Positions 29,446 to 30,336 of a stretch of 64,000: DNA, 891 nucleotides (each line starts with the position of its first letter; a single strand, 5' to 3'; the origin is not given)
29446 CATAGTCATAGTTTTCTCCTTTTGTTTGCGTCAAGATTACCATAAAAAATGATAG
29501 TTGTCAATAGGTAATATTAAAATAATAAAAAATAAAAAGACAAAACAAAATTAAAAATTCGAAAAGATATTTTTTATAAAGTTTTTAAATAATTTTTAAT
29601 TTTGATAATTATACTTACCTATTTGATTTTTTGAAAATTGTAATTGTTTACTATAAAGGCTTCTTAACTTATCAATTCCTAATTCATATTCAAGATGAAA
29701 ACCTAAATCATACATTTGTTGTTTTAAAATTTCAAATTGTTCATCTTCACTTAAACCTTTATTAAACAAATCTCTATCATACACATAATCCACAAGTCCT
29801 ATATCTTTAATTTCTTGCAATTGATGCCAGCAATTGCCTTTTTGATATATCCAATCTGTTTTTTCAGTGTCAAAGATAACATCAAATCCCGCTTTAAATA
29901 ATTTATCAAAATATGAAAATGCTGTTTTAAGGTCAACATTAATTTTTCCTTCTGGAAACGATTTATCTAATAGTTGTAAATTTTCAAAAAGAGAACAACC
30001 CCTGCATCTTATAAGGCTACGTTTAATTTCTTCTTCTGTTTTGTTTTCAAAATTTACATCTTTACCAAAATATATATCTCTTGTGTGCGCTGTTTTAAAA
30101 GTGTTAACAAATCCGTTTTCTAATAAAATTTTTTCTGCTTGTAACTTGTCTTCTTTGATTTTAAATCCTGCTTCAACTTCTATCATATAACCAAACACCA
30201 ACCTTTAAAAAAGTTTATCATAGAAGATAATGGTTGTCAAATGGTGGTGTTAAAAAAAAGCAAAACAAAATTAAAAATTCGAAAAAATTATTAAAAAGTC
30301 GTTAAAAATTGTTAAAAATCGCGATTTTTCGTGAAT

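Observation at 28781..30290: Three mosaic cassettes driven by copies of one promoter: two paralogous small Cys-rich proteins plus a CYTH-like protein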

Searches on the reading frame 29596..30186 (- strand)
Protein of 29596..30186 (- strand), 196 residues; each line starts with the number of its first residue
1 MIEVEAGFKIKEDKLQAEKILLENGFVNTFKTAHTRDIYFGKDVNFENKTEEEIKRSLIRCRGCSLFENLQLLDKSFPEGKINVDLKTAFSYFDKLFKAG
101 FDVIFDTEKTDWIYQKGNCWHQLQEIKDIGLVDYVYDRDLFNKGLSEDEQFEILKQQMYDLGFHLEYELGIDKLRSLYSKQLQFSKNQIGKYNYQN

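Call 4: search_protein_families(library=pfam, proteins=[window:29596-30186:-], max_evalue=1)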
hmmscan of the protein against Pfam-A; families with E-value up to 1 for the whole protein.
window:29596-30186:- (196 aa): 2 families
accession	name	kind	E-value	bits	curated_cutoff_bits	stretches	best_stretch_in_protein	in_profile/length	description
PF21160.3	PrkC-like_PASTA-like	-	0.12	13.3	27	0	135-166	20-51/74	Serine/threonine protein kinase-like, C-terminal PASTA-like domain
PF05207.18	Zn_ribbon_CSL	-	0.16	12.2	29.2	0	47-67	37-49/55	CSL zinc finger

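Call 6: search_protein_families(library=phrogs, proteins=[window:29596-30186:-], max_evalue=1)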
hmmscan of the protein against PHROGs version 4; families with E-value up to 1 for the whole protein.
window:29596-30186:- (196 aa): 2 families
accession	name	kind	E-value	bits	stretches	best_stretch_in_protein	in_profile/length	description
phrog_16690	-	unknown function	0.043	14.8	1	9-24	30-45/62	-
phrog_37056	-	unknown function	0.36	12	1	79-122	14-54/130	-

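Call 7: search_protein_families(library=ncbifam, proteins=[window:29596-30186:-], max_evalue=1)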
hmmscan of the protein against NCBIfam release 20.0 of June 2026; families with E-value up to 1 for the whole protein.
window:29596-30186:- (196 aa): 1 family
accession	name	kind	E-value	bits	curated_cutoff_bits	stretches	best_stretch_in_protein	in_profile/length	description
TIGR00318.1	cyaB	equivalog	0.00083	19.2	57.95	1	1-131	1-129/174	class IV adenylate cyclase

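Call 8: search_protein_families(library=padloc, proteins=[window:29596-30186:-], max_evalue=1)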
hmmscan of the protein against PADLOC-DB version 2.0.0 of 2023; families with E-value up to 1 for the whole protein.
window:29596-30186:- (196 aa): 0 families

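Call 10: find_homologous_proteins(query=window:29596-30186:-)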
Query window:29596-30186:- (196 aa): 184 proteins with E <= 0.001 among 305 candidates; the best 120 are listed.
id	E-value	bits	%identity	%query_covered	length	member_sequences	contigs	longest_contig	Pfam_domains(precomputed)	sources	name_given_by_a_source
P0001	9.6e-121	419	96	100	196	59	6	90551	-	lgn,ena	-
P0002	3.4e-107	374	86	100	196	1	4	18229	-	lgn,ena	-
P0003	1.7e-101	356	79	99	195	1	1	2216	-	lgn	-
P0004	5.9e-101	354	77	99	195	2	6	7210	-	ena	-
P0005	9.5e-100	350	78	99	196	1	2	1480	-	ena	-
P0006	7.0e-94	331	74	99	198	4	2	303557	-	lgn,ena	-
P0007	1.2e-93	330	75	99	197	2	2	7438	-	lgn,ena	-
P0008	7.8e-92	324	74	99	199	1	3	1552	-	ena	-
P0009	3.1e-91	322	74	99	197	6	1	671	-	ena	-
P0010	3.1e-91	322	73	100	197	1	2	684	-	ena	-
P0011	1.9e-90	320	73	99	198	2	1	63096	-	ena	-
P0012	7.6e-90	318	73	99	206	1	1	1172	-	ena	-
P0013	9.3e-90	318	72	100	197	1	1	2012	-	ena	-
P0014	9.6e-90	318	72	100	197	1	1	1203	-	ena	-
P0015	2.0e-89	317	73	98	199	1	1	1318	-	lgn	-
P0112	1.9e-83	297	69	99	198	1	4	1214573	-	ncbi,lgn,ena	-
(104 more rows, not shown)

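Call 13: find_encoding_contigs(protein=P0112, flank=6000, max_places=4)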
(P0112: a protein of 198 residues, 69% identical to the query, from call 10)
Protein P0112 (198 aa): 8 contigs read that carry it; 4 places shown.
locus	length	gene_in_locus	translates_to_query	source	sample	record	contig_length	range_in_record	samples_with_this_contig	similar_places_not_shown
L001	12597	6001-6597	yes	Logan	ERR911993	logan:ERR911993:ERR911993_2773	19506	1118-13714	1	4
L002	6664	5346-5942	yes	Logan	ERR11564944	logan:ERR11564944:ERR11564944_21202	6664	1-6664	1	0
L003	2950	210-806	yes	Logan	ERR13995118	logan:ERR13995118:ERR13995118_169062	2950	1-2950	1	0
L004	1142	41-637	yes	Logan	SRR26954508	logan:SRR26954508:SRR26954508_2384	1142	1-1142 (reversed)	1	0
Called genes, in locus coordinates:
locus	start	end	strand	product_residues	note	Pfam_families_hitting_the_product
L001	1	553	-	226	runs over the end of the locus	-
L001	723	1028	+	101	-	-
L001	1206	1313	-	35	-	-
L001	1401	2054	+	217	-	PF04402:SIMPL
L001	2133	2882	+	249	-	PF14268:YoaP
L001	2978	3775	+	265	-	PF18912:DZR_2, PF00156:Pribosyltran (weak)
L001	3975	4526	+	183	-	PF06821:Ser_hydrolase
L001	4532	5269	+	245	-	PF00106:adh_short, PF08659:KR (weak), PF13561:adh_short_C2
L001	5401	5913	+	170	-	PF00300:His_Phos_1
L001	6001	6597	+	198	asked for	-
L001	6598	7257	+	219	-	PF00702:Hydrolase, PF06888:Put_Phosphatase (faint), PF08282:Hydrolase_3 (faint), PF12710:HAD, PF13419:HAD_2 (weak)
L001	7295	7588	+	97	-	-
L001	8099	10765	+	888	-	PF07517:SecA_DEAD, PF00270:DEAD, PF01043:SecA_PP_bind, PF21090:P-loop_SecA, PF07516:SecA_SW, PF02810:SEC-C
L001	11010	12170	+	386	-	-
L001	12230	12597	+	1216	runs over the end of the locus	-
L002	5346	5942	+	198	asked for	-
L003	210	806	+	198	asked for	-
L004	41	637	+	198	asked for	-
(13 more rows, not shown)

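Call 14: find_encoding_contigs(protein=P0001, flank=6000, max_places=6)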
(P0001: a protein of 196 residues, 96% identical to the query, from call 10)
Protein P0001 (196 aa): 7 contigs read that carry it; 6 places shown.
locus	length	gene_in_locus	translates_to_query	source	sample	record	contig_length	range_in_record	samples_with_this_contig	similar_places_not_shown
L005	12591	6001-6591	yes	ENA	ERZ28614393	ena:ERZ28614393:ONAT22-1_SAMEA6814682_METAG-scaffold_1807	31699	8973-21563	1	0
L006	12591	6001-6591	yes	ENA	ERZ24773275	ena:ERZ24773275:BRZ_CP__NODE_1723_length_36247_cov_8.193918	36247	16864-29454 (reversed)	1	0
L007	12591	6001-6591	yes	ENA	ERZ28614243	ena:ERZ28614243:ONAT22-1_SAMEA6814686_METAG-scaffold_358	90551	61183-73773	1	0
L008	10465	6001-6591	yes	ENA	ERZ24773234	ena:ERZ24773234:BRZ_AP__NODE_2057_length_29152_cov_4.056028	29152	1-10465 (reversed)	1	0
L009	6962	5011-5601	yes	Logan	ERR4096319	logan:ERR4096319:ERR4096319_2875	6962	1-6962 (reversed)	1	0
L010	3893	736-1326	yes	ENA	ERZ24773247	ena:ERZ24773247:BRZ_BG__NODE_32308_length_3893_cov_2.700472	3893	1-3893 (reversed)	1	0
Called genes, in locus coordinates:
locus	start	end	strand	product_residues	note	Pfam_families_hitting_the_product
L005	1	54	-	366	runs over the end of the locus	-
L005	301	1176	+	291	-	PF00781:DAGK_cat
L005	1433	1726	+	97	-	-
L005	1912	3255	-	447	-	PF01171:ATP_bind_3, PF11734:TilS_C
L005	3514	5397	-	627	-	PF19732:SpoIIE_N, PF07228:SpoIIE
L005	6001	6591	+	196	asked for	-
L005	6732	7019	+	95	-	-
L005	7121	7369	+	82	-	-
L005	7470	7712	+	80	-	-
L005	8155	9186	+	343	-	PF02912:Phe_tRNA-synt_N, PF00152:tRNA-synt_2 (faint), PF01409:tRNA-synt_2d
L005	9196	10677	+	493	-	PF01588:tRNA_bind, PF03483:B3_4, PF03484:B5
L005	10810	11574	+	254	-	PF17759:tRNA_synthFbeta, PF03147:FDX-ACB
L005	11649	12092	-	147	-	-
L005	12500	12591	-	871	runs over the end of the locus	-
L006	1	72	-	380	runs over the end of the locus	-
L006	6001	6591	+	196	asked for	-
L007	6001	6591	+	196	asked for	-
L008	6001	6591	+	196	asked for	-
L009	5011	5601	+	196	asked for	-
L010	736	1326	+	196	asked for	-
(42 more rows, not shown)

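Call 15: find_encoding_contigs(protein=P0002, flank=6000, max_places=4)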
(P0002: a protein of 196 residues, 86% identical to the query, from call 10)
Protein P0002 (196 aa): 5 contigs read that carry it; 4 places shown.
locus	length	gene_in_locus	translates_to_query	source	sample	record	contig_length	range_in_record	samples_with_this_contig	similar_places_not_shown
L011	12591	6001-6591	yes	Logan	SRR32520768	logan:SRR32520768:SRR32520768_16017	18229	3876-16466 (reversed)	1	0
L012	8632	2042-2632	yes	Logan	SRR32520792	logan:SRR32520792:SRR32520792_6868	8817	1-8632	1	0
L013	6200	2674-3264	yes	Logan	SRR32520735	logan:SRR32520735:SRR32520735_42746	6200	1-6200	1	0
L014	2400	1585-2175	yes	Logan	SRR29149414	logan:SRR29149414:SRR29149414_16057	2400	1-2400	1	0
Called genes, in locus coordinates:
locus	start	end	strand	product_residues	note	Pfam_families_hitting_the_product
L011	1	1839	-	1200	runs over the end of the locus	?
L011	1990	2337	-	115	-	PF02452:PemK_toxin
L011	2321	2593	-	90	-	-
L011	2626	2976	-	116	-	PF01648:ACPS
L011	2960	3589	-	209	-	PF27462:RecX_N, PF21982:RecX_HTH1 (faint), PF02631:RecX_HTH2 (weak), PF21981:RecX_HTH3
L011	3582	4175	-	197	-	PF01205:Impact_N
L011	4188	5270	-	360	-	PF02540:NAD_synthase (weak), PF03054:tRNA_Me_trans, PF06508:QueC (faint), PF20259:tRNA_Me_trans_M, PF20258:tRNA_Me_trans_C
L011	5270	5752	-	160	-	PF05154:TM2 (weak)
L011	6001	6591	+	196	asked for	-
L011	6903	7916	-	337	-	PF00044:Gp_dh_N, PF02800:Gp_dh_C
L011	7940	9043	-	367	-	PF02073:Peptidase_M29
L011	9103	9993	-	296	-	-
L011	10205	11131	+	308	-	PF01116:F_bP_aldolase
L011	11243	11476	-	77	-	-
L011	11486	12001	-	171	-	-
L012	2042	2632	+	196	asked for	-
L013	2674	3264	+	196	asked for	-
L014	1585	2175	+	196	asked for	-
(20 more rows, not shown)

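Call 16: find_encoding_contigs(protein=P0006, flank=6000, max_places=3)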
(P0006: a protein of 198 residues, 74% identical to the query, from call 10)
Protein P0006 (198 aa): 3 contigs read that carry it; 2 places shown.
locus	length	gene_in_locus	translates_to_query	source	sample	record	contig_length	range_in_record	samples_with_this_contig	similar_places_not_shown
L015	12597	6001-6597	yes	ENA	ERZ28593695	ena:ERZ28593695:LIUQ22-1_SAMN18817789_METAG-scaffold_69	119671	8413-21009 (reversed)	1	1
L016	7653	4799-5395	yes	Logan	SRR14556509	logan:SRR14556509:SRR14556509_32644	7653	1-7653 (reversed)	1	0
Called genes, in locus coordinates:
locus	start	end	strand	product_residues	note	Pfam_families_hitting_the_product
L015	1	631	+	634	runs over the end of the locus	PF02518:HATPase_c, PF00204:DNA_gyraseB, PF01751:Toprim, PF00986:DNA_gyraseB_C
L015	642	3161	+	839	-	PF00521:DNA_topoisoIV, PF03989:DNA_gyraseA_C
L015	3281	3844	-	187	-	-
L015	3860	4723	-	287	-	PF02645:DegV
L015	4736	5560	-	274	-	PF10502:Peptidase_S26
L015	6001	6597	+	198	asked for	-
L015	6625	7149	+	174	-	PF13302:Acetyltransf_3, PF00583:Acetyltransf_1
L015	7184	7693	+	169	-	PF13302:Acetyltransf_3, PF00583:Acetyltransf_1 (weak)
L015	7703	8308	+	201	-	PF06941:NT5C, PF13419:HAD_2 (faint)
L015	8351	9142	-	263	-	PF00106:adh_short, PF08659:KR (weak), PF23441:SDR (weak), PF13561:adh_short_C2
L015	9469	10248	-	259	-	PF06182:ABC2_membrane_6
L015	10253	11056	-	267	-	PF06182:ABC2_membrane_6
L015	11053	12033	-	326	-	PF00005:ABC_tran, PF13304:AAA_21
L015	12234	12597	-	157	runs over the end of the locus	PF18931:DUF5680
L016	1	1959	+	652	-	?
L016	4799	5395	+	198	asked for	-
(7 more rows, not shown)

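Call 27: search_solved_structures(query=A2, max_evalue=10, show_alignments=2)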
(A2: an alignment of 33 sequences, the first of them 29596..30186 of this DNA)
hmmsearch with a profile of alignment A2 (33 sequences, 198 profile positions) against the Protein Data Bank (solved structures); distinct sequences matched with E-value up to 10: 10.
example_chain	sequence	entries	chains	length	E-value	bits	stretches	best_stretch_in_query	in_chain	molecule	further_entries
5b0c_A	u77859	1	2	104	0.053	16.4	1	3-67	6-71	Olivetolic acid cyclase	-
7w6d_A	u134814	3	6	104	0.15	15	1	3-67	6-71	Olivetolic acid cyclase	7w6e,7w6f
5b0f_A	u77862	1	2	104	0.15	15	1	3-69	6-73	Olivetolic acid cyclase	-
5b0g_A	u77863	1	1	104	0.16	14.9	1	3-69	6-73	Olivetolic acid cyclase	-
5b0a_A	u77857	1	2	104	0.17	14.8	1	3-67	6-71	Olivetolic acid cyclase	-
5b08_A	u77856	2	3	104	0.18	14.7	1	3-67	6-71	Olivetolic acid cyclase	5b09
5b0e_A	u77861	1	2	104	0.19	14.7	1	3-67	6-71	Olivetolic acid cyclase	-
5b0b_A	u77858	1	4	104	0.25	14.2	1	8-67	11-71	Olivetolic acid cyclase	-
5b0d_A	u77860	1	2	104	0.32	13.9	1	3-67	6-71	Olivetolic acid cyclase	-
4hu3_A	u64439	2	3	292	0.52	13.2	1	53-157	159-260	Oxygen sensor protein DosP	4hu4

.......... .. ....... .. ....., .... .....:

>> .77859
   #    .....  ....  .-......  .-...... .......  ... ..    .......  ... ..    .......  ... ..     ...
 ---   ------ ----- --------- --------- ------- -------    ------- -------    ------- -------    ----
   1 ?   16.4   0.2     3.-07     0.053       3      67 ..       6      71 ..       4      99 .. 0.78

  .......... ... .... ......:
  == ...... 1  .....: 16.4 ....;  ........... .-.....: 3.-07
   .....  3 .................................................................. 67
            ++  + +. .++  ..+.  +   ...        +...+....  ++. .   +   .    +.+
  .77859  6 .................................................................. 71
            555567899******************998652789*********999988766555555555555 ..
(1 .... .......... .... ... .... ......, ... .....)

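Call 29: find_related_loci(query=A2, collection=genome_contigs, flank=3000)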
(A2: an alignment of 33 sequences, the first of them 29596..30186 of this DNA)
Query A2 (196 aa) in genome_contigs; peptide patterns used: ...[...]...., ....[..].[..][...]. (x = any residue, [..] = any of these).
142 stretches matched a pattern; 12 encode a relative of the query (tblastn E <= 1e-3); 11 distinct loci.
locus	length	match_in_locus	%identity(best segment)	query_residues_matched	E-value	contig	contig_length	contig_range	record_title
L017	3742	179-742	75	6-195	1e-91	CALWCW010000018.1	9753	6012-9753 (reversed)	MAG: uncultured Clostridia bacterium isolate E03__bin84 genome assembly, contig: E03__k127_2372118, whole genome shotgun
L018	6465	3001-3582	67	2-195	3e-91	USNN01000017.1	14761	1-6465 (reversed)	uncultured Clostridiales bacterium isolate UMGS1908 genome assembly, contig: NODE_2251_length_14761_cov_2.857541, whole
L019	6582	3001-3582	70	2-195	9e-91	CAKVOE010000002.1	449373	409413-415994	MAG: uncultured Clostridia bacterium isolate REFINED_METABAT215_TOP10_CONTIGS_1500_ASSEMBLY_K77_MERGED__Hadza_MoBio_hadz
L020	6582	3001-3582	69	2-195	1e-89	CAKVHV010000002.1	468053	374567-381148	MAG: uncultured Clostridia bacterium isolate REFINED_METABAT215_TOP10_CONTIGS_1500_ASSEMBLY_K77_MERGED__Hadza_PheChl_Fib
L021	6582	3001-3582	69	2-195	3e-89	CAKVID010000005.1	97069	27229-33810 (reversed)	MAG: uncultured Clostridia bacterium isolate REFINED_METABAT215_TOP10_CONTIGS_1500_ASSEMBLY_K77_MERGED__Hadza_MoBio_hadz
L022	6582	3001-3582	66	2-195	8e-88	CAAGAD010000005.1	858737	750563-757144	MAG TPA_asm: Clostridia bacterium, isolate HGM11372, WGS project CAAGAD010000000 data, contig: SRS476014_103_k119_202234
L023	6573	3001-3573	66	1-195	3e-80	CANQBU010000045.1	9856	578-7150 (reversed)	MAG: uncultured Clostridia bacterium isolate Lapin-002__bin27 genome assembly, contig: Lapin-002__NODE_9140_length_9856_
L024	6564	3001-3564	63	4-195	2e-75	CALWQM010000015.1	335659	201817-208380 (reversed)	MAG: uncultured Clostridia bacterium isolate E14__bin174 genome assembly, contig: E14__k127_2750437, whole genome shotgu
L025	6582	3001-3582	70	2-195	5e-91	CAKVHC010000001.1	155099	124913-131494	MAG: uncultured Clostridia bacterium isolate REFINED_METABAT215_TOP10_CONTIGS_1500_ASSEMBLY_K77_MERGED__Hadza_MoBio_hadz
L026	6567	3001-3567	59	1-195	6e-73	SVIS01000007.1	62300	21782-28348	MAG: Clostridiales bacterium isolate SIG415 NODE_11465_length_62300_cov_3.466408, whole genome shotgun sequence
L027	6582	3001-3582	70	2-195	7e-89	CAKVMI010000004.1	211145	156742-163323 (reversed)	MAG: uncultured Clostridia bacterium isolate REFINED_METABAT215_TOP10_CONTIGS_1500_ASSEMBLY_K77_MERGED__Nepal_MoBio_Fibe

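Call 34: predict_structure(alignment_id=A2)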
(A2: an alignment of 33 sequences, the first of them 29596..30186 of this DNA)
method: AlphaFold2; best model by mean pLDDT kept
length: 196 residues; sequences in the alignment: 33
mean_pLDDT: 87.7   pTM: 0.76
mean pLDDT of the five models: 87.7, 86.8, 85.4, 85.0, 84.4
residues with pLDDT >= 90: 110; 70-90: 74; 50-70: 5; < 50: 7
segments of 3 or more residues with pLDDT < 50: 190-196
pLDDT, mean of each block of 10 residues (from residue 1): 85 96 92 83 85 86 93 92 95 97 90 93 90 92 86 95 91 82 74 33
secondary structure, 60 per line:
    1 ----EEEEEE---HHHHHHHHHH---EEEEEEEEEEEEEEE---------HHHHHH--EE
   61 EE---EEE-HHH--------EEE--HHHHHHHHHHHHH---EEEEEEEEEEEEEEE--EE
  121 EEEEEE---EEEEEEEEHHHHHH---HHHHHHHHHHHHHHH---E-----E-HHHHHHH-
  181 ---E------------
elements in order: E5-10 H14-23 E27-41 H51-56 E59-62 E66-68 E81-83 H86-98 E102-116 E119-126 E130-137 H138-143 H147-161 H173-179

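Call 38: fold_search(model_id=the predicted structure, library=pdb)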
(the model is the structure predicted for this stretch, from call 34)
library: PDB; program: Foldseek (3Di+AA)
matches with E <= 10: 1149; with E <= 0.001: 29
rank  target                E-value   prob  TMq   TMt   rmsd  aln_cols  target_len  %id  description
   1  7nsa                  3.1e-08  1.00  0.51  0.56   7.2       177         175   16  Triphosphate tunnel metalloenzyme from Sulfolobus acidocaldarius in complex with pyrophosphate and calcium (released 2021-06-02)
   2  7nsf                  5.1e-08  1.00  0.57  0.62   6.6       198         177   17  Triphosphate tunnel metalloenzyme from Sulfolobus acidocaldarius in complex with triphosphate and magnesium (released 2021-06-02)
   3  7nsd                  6.4e-08  1.00  0.51  0.55   7.4       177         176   17  Triphosphate tunnel metalloenzyme from Sulfolobus acidocaldarius in complex with ATP and calcium (released 2021-06-02)
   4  7ns8                  7.6e-08  1.00  0.52  0.61   5.1       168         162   17  Triphosphate tunnel metalloenzyme from Sulfolobus acidocaldarius (released 2021-06-02)
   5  7ns9                  1.4e-07  1.00  0.55  0.59   7.0       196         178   17  Triphosphate tunnel metalloenzyme from Sulfolobus acidocaldarius in complex with triphosphate and calcium (released 2021-06-02)
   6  2dc4_A                3.3e-07  1.00  0.51  0.60   7.0       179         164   20  Structure of PH1012 protein from Pyrococcus Horikoshii OT3 (released 2006-06-28)
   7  1yem_B                4.3e-06  1.00  0.51  0.58   7.9       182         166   18  Conserved hypothetical protein Pfu-838710-001 from Pyrococcus furiosus (released 2005-01-11)
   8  1yem_A                4.5e-06  1.00  0.52  0.60   7.6       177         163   19  Conserved hypothetical protein Pfu-838710-001 from Pyrococcus furiosus (released 2005-01-11)
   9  2een_A                4.8e-06  1.00  0.50  0.54   8.9       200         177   18  Structure of PH1819 protein from Pyrococcus Horikoshii OT3 (released 2007-08-21)
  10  2fjt_B                2.1e-05  1.00  0.48  0.52   7.0       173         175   14  Adenylyl cyclase class iv from Yersinia pestis (released 2006-11-14)
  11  2een_B                2.7e-05  1.00  0.53  0.62   6.1       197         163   17  Structure of PH1819 protein from Pyrococcus Horikoshii OT3 (released 2007-08-21)
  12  2aca_A                3.6e-05  1.00  0.41  0.45   9.6       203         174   11  X-ray structure of a putative adenylate cyclase Q87NV8 from Vibrio parahaemolyticus at the 2.25 A resolution. Northeas (released 2005-08-02)
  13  3n0z_A                4.5e-05  1.00  0.43  0.47   9.1       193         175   14  Adenylate cyclase class IV with active site ligand 3AT (released 2010-11-24)
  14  2fjt_A                5.1e-05  1.00  0.44  0.48   7.0       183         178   15  Adenylyl cyclase class iv from Yersinia pestis (released 2006-11-14)
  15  3n10_A                6.7e-05  1.00  0.45  0.49   7.6       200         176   14  Product complex of adenylate cyclase class IV (released 2010-06-23)
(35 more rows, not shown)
